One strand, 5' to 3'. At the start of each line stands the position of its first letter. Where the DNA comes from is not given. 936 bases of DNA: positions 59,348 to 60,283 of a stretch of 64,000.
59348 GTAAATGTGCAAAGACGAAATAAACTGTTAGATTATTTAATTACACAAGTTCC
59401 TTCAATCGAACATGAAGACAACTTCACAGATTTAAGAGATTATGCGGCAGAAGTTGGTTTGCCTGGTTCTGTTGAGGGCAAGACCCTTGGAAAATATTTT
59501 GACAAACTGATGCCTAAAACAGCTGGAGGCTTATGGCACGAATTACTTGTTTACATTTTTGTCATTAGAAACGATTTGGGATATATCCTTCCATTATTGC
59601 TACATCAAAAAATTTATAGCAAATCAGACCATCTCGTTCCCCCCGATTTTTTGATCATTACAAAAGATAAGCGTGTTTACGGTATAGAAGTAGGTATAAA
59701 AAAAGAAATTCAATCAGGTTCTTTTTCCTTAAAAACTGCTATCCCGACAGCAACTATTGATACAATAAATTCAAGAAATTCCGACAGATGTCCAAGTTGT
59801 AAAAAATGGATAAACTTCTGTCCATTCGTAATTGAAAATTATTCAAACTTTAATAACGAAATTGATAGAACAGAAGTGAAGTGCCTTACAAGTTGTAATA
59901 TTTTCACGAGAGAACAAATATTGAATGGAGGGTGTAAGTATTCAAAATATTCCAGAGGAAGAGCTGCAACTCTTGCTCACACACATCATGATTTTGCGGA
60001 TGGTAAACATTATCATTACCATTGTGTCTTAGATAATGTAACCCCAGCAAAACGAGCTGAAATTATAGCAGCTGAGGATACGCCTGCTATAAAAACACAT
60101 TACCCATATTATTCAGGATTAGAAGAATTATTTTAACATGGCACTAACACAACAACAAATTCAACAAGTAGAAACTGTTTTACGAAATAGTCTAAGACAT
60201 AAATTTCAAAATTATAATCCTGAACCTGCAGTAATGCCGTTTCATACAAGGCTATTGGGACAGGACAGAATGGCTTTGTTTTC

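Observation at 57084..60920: Translationally coupled HTH / methyltransferase / unknown / endonuclease operon: an R-M-like module with an unexplained extra gene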

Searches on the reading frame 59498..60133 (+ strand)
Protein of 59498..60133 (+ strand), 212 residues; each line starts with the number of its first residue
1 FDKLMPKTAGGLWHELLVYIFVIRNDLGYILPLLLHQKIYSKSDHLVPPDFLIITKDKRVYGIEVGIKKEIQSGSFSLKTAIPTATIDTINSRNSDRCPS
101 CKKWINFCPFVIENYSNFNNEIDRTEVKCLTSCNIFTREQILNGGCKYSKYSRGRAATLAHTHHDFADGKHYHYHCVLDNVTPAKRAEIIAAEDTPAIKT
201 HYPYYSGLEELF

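Call 58: predict_structure(alignment_id=A3)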
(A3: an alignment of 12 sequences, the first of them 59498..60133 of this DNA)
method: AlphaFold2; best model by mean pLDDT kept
length: 212 residues; sequences in the alignment: 12
mean_pLDDT: 40.7   pTM: 0.30
mean pLDDT of the five models: 40.7, 38.2, 35.3, 33.1, 32.7
residues with pLDDT >= 90: 0; 70-90: 0; 50-70: 35; < 50: 177
segments of 3 or more residues with pLDDT < 50: 1-25, 32-49, 66-84, 86-100, 102-133, 141-178, 188-212
pLDDT, mean of each block of 10 residues (from residue 1): 30 44 51 42 44 59 44 40 45 38 42 38 28 49 43 33 31 43 51 28 31 35
secondary structure, 60 per line:
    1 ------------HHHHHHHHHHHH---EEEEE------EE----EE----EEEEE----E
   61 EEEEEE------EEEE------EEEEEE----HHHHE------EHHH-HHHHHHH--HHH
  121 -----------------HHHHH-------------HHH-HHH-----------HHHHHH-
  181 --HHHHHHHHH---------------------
elements in order: H13-24 E28-32 E51-55 E60-66 E73-76 E83-88 H93-96 H109-115 H138-142 H174-179 H183-191
